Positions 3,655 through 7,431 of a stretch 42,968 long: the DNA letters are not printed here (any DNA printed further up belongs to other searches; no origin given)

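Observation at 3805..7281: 1158-aa virion-module protein carrying a ParB/Srx-like domain: candidate injected polyvalent protein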

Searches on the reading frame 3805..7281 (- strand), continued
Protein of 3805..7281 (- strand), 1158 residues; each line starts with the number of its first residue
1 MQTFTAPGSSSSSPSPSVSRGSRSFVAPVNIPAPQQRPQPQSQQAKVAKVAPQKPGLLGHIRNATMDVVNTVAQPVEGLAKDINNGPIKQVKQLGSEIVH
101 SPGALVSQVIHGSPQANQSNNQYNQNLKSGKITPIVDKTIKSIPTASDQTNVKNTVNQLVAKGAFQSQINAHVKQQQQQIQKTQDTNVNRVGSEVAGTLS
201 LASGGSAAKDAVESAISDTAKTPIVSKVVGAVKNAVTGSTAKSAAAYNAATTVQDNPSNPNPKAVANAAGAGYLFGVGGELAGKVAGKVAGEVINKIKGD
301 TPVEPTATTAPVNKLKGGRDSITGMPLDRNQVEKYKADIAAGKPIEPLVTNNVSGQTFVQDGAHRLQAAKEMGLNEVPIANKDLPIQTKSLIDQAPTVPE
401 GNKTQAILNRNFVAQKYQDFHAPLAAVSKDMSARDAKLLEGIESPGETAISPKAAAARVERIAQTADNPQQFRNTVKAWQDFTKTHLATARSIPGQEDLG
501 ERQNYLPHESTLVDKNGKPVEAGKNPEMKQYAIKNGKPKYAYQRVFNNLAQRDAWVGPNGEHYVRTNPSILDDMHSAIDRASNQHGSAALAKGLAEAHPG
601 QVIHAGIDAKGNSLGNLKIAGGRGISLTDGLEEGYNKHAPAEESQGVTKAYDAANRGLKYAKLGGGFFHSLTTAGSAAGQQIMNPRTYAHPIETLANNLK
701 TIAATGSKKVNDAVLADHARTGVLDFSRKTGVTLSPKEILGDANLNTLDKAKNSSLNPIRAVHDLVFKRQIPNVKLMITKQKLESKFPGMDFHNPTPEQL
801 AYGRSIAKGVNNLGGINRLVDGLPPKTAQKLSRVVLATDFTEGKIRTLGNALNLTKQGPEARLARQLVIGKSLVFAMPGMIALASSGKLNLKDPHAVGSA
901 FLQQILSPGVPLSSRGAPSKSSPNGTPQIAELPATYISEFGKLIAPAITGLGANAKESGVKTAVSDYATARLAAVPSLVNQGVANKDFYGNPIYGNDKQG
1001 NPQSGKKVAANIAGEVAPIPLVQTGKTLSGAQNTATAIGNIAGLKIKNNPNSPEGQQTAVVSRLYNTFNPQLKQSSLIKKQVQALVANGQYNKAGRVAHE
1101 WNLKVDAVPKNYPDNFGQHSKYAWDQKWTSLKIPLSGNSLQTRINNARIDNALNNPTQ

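Call 82: search_protein_families(library=pfam, alignment_id=A7, max_evalue=0.001)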
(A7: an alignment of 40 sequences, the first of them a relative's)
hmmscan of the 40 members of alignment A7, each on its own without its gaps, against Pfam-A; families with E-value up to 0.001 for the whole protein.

A. member 1, P0046 (1737 aa): 1 family
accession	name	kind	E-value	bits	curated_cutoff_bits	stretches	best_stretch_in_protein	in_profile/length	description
PF00990.26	GGDEF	-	4.1e-12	46.6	23.8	1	500-599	2-105/161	Diguanylate cyclase, GGDEF domain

B. families by the number of members that match (of 40 scanned): 5 families
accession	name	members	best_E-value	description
PF18857.6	LPD38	2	4e-25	Large polyvalent protein associated domain 38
PF00990.26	GGDEF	1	4.1e-12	Diguanylate cyclase, GGDEF domain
PF01649.23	Ribosomal_S20p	1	0.00025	Ribosomal protein S20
PF20573.4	DUF6782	1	0.00065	Putative metallopeptidase family (DUF6782)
PF02195.25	ParB_N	1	0.00086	ParB N-terminal domain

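Call 83: search_protein_families(library=pfam, proteins=[P0133, P0140, P0148, P0136, P0146, P0147], max_evalue=0.01)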
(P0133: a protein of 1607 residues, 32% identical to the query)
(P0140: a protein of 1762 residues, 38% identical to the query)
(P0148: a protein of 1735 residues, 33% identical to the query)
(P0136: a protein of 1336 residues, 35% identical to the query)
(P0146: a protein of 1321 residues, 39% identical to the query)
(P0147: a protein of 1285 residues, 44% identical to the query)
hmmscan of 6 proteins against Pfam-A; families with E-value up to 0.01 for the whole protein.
P0133 (1607 aa): 1 family
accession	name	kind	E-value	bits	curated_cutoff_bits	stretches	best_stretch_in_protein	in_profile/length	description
PF03235.19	GmrSD_N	-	0.0039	17.7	33.2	0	509-620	25-132/199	GmrSD restriction endonuclease, N-terminal domain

P0140 (1762 aa): 0 families

P0148 (1735 aa): 0 families

P0136 (1336 aa): 0 families

P0146 (1321 aa): 0 families

P0147 (1285 aa): 0 families

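Call 84: search_protein_families(library=pfam, proteins=[P0138, P0139, P0093, P0097, P0119, P0143, P0151, P0131, P0134, P0144], max_evalue=0.01)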
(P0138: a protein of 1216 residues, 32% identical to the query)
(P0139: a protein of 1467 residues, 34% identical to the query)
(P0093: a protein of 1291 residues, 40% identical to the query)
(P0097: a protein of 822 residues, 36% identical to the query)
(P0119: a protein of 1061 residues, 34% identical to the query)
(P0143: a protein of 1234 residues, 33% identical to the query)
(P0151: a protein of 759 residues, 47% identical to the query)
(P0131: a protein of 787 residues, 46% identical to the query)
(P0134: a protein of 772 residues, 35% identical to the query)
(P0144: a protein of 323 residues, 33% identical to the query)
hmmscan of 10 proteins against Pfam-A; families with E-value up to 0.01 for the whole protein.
P0138 (1216 aa): 1 family
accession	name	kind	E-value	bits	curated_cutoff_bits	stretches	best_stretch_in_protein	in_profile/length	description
PF18857.6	LPD38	-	4e-25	89.4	27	1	922-1099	3-176/189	Large polyvalent protein associated domain 38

P0139 (1467 aa): 1 family
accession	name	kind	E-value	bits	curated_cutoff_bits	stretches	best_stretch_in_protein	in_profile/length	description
PF18857.6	LPD38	-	2.3e-19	70.6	27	1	1167-1353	2-176/189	Large polyvalent protein associated domain 38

P0093 (1291 aa): 0 families

P0097 (822 aa): 0 families

P0119 (1061 aa): 0 families

P0143 (1234 aa): 0 families

P0151 (759 aa): 0 families

P0131 (787 aa): 0 families

P0134 (772 aa): 2 families
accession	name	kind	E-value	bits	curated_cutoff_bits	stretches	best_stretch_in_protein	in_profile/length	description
PF01649.23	Ribosomal_S20p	-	0.00025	22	29.5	1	132-191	22-81/83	Ribosomal protein S20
PF02195.25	ParB_N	-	0.0019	18.6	26.3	1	431-496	21-86/95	ParB N-terminal domain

P0144 (323 aa): 1 family
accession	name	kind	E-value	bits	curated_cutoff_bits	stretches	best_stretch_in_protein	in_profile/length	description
PF02195.25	ParB_N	-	0.00086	19.8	26.3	1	55-103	31-80/95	ParB N-terminal domain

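Call 90: find_encoding_contigs(protein=P0138, flank=10000, max_places=1)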
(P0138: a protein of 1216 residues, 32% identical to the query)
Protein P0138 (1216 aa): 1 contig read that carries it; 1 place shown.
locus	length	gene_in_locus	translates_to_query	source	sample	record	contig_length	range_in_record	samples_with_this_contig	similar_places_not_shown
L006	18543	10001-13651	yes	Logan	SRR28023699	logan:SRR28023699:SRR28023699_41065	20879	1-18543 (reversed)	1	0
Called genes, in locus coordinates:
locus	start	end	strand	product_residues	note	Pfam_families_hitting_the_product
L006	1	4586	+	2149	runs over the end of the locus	PF19264:DUF5907 (faint), PF12708:Pect-lyase_RHGA_epim, PF00754:F5_F8_type_C, PF22633:F5_F8_type_C_2 (weak)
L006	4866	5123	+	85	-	-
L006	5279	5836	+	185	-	PF24175:SU10_adaptor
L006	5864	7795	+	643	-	-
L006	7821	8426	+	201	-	PF00386:C1q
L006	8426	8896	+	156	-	-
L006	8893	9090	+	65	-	-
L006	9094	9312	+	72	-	-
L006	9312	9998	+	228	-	-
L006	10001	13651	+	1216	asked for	PF18857:LPD38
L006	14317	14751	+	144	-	-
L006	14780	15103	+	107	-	-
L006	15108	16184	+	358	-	PF01510:Amidase_2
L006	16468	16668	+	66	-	-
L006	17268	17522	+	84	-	-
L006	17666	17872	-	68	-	-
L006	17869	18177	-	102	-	-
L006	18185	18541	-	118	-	?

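Call 91: find_encoding_contigs(protein=P0140, flank=10000, max_places=1)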
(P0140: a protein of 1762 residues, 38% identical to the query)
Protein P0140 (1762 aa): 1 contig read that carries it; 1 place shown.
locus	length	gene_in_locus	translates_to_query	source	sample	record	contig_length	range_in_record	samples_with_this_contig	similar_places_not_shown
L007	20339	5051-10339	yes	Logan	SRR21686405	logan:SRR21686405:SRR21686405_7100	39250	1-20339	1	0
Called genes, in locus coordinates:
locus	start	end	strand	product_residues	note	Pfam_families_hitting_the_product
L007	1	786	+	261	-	?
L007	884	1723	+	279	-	-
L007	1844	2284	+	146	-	-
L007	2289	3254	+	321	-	-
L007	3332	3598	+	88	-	PF00166:Cpn10 (faint)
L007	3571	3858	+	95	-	-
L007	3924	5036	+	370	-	-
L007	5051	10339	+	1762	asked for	-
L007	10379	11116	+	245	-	-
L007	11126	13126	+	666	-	-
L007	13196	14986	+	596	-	PF13385:Laminin_G_3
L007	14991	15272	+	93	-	-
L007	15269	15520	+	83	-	-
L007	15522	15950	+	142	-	-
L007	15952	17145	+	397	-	PF01510:Amidase_2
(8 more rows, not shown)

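Call 92: find_encoding_contigs(protein=P0120, flank=10000, max_places=1)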
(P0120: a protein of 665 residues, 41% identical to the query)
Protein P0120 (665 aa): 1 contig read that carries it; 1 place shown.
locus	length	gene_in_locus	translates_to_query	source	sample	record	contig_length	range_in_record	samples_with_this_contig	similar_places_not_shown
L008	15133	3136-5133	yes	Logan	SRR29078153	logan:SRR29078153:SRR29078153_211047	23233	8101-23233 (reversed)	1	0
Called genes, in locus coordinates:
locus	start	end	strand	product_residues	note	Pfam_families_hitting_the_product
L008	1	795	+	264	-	?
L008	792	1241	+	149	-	-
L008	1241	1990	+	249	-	-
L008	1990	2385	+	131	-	-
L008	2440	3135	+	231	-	-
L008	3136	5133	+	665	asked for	PF02195:ParB_N (faint)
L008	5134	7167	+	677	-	-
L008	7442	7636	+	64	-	-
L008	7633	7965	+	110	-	-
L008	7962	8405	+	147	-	-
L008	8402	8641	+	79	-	PF12587:DUF3761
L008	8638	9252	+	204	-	-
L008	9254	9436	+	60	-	-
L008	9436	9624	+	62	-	-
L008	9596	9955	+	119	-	-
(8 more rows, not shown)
